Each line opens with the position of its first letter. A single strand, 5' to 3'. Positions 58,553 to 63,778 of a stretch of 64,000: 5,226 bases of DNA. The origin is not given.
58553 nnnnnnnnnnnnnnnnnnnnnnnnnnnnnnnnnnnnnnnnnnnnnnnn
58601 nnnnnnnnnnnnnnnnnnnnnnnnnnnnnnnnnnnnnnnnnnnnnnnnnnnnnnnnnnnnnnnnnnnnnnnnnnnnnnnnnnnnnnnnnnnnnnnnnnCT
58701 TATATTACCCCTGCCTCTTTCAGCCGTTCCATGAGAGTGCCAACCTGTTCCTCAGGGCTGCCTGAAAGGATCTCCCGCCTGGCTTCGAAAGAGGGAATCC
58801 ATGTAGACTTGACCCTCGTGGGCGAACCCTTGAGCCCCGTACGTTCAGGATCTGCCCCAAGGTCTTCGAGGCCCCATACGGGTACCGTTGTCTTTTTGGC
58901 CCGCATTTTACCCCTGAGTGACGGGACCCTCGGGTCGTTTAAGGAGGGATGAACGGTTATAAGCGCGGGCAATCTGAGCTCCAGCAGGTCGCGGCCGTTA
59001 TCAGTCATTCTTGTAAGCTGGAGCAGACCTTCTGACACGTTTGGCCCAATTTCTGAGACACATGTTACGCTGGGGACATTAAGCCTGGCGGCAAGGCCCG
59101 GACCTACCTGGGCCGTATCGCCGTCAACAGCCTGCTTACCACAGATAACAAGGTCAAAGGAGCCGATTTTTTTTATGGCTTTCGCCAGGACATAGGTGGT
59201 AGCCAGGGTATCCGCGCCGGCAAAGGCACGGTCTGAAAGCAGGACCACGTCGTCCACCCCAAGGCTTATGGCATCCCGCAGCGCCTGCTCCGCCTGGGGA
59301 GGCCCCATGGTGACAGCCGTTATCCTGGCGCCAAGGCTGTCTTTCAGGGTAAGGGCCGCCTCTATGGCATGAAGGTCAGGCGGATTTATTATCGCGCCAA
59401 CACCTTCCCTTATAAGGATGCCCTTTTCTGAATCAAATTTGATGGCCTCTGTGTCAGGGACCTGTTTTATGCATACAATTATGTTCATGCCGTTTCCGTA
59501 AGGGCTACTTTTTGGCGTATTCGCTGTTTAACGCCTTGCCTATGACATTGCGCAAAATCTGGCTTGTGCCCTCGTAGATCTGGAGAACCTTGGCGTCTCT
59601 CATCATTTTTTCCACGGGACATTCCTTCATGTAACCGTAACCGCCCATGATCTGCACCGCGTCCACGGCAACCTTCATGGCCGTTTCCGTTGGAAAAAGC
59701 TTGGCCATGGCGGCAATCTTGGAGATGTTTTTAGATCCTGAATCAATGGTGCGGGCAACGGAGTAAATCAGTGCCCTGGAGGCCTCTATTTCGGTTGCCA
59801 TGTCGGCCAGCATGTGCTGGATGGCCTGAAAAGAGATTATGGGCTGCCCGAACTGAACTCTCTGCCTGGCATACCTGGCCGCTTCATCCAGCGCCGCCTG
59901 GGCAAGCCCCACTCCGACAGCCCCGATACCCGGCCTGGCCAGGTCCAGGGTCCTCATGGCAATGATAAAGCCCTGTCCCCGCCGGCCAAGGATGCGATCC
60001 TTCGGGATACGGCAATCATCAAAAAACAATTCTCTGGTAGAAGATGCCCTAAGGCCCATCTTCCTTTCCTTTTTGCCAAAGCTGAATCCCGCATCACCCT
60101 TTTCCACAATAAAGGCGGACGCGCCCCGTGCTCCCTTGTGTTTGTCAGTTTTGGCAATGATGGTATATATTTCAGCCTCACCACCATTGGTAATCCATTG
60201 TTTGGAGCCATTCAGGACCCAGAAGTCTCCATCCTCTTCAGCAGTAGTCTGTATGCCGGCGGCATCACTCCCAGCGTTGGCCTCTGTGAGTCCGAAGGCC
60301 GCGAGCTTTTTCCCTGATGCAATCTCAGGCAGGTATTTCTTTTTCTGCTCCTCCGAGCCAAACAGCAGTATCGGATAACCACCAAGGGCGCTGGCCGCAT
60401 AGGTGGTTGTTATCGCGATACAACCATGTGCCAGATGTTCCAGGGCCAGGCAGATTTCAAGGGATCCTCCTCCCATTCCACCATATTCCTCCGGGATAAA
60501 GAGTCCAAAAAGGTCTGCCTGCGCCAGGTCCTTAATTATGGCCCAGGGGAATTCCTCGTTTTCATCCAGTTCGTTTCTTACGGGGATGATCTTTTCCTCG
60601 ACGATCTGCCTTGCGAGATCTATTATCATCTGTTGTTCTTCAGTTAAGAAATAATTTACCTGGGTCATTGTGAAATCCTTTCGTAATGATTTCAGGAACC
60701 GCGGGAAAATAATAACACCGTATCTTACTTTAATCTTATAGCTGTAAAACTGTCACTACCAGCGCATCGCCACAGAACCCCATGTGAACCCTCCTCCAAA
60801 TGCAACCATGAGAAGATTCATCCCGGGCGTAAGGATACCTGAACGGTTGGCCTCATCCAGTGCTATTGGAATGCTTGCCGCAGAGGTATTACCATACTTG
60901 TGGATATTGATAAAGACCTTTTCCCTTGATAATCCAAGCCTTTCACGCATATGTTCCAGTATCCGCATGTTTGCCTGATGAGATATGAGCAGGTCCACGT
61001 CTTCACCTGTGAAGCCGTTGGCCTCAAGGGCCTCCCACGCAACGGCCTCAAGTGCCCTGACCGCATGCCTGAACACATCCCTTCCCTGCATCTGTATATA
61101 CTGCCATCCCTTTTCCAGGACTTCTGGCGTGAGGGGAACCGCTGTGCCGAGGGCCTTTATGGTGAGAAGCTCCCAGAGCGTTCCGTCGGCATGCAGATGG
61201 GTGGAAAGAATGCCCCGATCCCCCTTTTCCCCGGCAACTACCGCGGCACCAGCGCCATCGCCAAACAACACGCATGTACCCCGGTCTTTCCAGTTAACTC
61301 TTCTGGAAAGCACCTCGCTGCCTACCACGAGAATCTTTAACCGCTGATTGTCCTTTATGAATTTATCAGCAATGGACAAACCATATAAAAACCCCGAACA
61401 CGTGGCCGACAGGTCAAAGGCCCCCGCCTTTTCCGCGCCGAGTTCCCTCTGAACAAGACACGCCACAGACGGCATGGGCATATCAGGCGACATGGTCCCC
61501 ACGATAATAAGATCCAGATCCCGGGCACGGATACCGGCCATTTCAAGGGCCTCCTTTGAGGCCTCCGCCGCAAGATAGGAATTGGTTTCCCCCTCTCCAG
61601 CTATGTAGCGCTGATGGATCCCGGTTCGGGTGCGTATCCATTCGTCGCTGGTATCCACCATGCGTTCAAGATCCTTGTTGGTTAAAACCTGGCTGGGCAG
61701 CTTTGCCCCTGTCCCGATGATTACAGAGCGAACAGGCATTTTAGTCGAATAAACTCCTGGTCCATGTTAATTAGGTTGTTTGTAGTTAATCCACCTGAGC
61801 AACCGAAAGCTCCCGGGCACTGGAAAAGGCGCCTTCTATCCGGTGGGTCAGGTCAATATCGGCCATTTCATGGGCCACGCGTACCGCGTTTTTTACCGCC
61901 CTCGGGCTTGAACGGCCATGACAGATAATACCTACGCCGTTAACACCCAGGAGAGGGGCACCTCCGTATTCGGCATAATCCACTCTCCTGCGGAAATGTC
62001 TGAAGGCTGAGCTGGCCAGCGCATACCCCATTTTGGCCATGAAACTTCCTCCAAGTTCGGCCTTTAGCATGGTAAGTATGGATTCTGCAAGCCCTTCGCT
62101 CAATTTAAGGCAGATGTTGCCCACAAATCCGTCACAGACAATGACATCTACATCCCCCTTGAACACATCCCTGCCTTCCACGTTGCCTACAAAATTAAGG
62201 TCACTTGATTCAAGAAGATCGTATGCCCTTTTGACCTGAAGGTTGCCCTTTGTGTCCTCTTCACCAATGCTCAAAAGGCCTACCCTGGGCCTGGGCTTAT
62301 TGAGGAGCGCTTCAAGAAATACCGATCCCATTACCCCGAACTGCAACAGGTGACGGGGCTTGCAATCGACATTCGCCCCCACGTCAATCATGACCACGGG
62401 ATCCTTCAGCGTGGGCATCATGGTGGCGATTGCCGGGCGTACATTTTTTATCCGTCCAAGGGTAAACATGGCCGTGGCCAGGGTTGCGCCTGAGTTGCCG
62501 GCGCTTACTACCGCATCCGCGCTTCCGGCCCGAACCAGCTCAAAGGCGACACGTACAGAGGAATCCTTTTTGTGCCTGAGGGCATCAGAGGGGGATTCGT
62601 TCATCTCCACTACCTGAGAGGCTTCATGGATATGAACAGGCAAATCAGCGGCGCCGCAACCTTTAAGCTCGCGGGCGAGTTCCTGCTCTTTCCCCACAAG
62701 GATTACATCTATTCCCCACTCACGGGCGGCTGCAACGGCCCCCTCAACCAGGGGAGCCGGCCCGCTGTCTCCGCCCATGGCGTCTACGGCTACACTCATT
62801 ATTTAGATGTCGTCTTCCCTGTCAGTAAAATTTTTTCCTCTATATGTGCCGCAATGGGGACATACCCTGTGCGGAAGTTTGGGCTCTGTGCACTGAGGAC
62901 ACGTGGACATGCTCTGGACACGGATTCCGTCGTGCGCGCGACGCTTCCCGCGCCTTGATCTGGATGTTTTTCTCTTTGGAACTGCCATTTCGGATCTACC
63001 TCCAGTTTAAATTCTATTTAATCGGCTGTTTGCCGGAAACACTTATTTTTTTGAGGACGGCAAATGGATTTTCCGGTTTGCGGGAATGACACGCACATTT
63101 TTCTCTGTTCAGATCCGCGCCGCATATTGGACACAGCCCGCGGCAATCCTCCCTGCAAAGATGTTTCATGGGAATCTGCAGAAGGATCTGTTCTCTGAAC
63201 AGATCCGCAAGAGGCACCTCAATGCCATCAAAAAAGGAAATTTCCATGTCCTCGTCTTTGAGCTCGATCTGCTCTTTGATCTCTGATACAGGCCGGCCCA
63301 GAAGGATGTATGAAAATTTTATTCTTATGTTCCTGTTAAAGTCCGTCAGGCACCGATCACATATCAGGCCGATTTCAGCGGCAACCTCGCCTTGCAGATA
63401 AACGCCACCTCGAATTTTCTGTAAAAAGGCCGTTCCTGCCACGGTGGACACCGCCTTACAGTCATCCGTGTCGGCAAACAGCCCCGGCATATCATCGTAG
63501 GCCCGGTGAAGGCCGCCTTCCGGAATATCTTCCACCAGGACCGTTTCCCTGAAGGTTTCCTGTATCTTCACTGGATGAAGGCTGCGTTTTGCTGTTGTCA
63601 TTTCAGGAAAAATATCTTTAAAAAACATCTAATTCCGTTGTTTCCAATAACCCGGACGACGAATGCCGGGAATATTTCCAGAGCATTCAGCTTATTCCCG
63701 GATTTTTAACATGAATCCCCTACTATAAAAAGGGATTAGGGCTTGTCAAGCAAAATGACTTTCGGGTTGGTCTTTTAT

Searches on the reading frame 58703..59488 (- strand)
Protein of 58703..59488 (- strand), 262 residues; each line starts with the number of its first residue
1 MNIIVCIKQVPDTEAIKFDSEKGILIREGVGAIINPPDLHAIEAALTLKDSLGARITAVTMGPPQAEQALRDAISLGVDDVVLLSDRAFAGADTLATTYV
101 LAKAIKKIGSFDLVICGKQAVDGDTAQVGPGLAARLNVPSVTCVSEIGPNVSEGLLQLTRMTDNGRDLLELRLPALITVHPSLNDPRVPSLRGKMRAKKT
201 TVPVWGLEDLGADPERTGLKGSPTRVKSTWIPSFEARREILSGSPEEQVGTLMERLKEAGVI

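Call 79: search_protein_families(library=pfam, proteins=[window:58703-59488:-], max_evalue=0.01)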
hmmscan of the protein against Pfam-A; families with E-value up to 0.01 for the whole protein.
window:58703-59488:- (262 aa): 1 family
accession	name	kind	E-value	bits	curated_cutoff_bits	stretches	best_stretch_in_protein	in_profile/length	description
PF01012.27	ETF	-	5.8e-47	160.3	26.7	1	24-208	3-179/181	Electron transfer flavoprotein domain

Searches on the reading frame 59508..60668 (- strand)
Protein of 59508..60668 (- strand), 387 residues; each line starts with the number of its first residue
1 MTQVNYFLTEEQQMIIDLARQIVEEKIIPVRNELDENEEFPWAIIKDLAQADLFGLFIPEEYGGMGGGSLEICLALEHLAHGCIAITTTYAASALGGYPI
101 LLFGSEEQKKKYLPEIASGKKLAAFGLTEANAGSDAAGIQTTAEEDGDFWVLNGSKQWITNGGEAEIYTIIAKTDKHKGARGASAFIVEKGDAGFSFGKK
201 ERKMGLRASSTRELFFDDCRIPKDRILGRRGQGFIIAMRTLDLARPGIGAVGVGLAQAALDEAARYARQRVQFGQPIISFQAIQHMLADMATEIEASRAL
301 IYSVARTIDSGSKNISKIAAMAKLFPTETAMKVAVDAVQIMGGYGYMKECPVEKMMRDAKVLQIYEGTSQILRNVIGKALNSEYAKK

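Call 79: search_protein_families(library=pfam, proteins=[window:59508-60668:-], max_evalue=0.01)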
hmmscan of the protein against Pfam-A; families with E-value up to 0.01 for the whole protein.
window:59508-60668:- (387 aa): 5 families
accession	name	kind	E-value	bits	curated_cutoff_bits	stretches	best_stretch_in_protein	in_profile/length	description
PF00441.29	Acyl-CoA_dh_1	-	1.9e-52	177.8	22.4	1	231-380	1-149/150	Acyl-CoA dehydrogenase, C-terminal domain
PF02771.21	Acyl-CoA_dh_N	-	1.6e-35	122.3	22.9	1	9-120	1-113/113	Acyl-CoA dehydrogenase, N-terminal domain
PF02770.24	Acyl-CoA_dh_M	-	2.5e-28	98.5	33.3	1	124-219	1-97/97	Acyl-CoA dehydrogenase, middle domain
PF08028.16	Acyl-CoA_dh_2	-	1.1e-24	87.7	22.7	1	247-369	2-133/134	Acyl-CoA dehydrogenase, C-terminal domain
PF22924.1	ACOX_C_alpha1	-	3.9e-07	30.4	27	1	259-380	22-168/169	Acyl-CoA oxidase, C-alpha1 domain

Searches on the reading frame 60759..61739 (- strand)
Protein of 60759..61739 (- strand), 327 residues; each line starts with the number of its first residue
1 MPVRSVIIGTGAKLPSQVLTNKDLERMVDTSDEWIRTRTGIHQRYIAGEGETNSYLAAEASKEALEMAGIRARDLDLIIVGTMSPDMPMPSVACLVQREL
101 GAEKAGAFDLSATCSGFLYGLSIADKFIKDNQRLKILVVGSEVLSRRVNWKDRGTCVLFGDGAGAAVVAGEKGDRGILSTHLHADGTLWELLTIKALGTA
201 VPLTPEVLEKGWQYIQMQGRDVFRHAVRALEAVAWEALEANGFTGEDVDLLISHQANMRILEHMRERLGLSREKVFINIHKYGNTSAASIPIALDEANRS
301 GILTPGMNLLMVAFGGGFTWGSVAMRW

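Call 79: search_protein_families(library=pfam, proteins=[window:60759-61739:-], max_evalue=0.01)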
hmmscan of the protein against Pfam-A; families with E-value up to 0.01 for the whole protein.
window:60759-61739:- (327 aa): 6 families
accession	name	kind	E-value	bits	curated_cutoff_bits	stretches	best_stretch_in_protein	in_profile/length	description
PF08541.16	ACP_syn_III_C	-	3.4e-36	123.7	26.6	1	238-327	1-90/90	3-Oxoacyl-[acyl-carrier-protein (ACP)] synthase III C terminal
PF08545.16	ACP_syn_III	-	1.2e-29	102.4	24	1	108-186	1-80/80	3-Oxoacyl-[acyl-carrier-protein (ACP)] synthase III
PF00108.29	Thiolase_N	-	5.1e-06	26.5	26.4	1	46-148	16-119/260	Thiolase, N-terminal domain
PF08392.18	FAE1_CUT1_RppA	-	0.00048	20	27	1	50-148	81-179/290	FAE1/Type III polyketide synthase-like protein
PF00195.25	Chal_sti_synt_N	-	0.0014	18.5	27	1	55-169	101-222/225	Chalcone and stilbene synthases, N-terminal domain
PF02797.21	Chal_sti_synt_C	-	0.0085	16.5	27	0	219-326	31-148/151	Chalcone and stilbene synthases, C-terminal domain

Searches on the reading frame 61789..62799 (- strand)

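Call 79: search_protein_families(library=pfam, proteins=[window:61789-62799:-], max_evalue=0.01)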
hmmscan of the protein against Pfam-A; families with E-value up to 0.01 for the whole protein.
window:61789-62799:- (337 aa): 1 family
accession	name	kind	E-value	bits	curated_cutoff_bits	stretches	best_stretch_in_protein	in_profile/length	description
PF02504.20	FA_synthesis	-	1.3e-109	366.7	29.1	1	1-318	1-322/324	Fatty acid synthesis protein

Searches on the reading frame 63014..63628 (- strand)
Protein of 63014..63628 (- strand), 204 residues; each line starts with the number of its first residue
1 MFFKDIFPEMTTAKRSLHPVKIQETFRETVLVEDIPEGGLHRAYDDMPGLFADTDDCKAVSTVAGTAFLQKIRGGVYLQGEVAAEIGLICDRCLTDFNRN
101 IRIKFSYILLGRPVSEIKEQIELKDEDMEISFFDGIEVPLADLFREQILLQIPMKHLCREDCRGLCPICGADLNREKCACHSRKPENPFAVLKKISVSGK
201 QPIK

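Call 43: find_encoding_contigs(protein=window:63014-63628:-, flank=3000, max_places=10)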
Protein window:63014-63628:- (204 aa): 3 contigs read that carry it; 2 places shown.
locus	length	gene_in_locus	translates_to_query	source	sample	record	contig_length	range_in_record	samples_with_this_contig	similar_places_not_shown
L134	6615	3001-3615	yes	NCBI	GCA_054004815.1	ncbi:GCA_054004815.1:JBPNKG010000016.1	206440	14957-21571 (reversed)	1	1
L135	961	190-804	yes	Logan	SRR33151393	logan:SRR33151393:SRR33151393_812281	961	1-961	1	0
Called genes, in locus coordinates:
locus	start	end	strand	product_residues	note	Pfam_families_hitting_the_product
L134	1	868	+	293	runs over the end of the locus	PF02655:ATP-grasp_3 (weak), PF08443:RimK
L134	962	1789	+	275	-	PF13507:GATase_5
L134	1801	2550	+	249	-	PF00902:TatC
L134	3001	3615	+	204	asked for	PF02620:YceD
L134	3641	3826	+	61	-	PF01783:Ribosomal_L32p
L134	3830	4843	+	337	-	PF02504:FA_synthesis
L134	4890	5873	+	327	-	PF00108:Thiolase_N (weak), PF08545:ACP_syn_III, PF08541:ACP_syn_III_C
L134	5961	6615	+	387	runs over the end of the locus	PF02771:Acyl-CoA_dh_N, PF02770:Acyl-CoA_dh_M, PF00441:Acyl-CoA_dh_1, PF22924:ACOX_C_alpha1 (weak), PF08028:Acyl-CoA_dh_2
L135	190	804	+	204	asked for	PF02620:YceD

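Call 79: search_protein_families(library=pfam, proteins=[window:63017-63628:-], max_evalue=0.01)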
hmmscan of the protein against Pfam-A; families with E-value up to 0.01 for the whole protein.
window:63017-63628:- (204 aa): 1 family
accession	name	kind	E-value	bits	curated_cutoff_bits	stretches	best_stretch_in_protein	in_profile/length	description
PF02620.22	YceD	-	1.1e-28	100.1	33.2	1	78-195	1-118/119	Large ribosomal RNA subunit accumulation protein YceD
